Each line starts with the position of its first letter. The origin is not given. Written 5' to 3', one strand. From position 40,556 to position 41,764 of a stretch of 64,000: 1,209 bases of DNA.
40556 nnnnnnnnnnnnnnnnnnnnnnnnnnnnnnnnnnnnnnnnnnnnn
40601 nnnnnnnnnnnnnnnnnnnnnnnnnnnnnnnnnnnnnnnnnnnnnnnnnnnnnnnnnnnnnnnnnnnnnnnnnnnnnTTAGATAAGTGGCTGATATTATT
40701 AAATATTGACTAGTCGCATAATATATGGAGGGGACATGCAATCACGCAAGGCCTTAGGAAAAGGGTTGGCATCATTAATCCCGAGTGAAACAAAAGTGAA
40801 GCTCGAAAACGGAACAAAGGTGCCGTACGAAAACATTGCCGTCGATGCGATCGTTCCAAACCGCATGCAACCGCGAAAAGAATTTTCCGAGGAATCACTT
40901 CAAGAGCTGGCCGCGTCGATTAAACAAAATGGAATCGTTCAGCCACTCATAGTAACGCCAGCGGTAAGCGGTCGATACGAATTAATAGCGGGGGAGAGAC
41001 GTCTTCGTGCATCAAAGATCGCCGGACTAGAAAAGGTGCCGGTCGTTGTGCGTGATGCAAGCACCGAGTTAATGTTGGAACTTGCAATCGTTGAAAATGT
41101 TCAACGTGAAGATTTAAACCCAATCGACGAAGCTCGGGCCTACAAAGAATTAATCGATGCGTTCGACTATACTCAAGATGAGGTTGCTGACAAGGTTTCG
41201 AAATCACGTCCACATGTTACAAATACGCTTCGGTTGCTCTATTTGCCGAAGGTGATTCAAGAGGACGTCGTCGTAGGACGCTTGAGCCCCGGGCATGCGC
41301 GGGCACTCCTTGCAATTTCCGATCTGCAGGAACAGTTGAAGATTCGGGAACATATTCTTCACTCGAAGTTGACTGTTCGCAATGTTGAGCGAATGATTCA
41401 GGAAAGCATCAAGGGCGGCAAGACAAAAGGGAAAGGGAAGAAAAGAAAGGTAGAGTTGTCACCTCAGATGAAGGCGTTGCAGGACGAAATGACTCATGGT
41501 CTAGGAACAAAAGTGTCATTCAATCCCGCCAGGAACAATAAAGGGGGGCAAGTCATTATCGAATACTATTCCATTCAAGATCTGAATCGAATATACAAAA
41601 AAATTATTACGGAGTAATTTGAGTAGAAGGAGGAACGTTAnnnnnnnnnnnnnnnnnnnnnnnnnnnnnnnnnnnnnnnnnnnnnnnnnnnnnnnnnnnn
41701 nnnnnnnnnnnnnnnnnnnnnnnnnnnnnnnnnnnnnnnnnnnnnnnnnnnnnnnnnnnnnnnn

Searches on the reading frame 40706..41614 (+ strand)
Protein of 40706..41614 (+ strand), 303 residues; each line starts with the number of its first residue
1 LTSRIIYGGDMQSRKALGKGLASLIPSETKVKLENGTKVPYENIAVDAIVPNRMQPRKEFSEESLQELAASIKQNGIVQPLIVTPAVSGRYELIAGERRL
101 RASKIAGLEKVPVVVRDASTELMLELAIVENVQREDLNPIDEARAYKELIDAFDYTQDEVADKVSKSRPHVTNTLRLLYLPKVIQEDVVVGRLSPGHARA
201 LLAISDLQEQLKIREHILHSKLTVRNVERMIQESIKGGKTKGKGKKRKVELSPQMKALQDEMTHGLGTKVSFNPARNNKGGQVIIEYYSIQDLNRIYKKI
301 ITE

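Call 53: search_protein_families(library=pfam, proteins=[window:40706-41614:+], max_evalue=0.0001)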
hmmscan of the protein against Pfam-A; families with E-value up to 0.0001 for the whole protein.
window:40706-41614:+ (303 aa): 3 families
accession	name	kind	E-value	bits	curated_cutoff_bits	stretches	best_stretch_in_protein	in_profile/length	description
PF17762.8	HTH_ParB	-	1.9e-34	118.3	22.6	1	135-233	1-99/102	ParB HTH domain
PF02195.25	ParB_N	-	2.2e-33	114.6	26.3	1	42-133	4-95/95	ParB N-terminal domain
PF23552.2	ParB_C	-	1.6e-07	31.1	23.8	1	252-300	2-49/50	ParB dimerisation domain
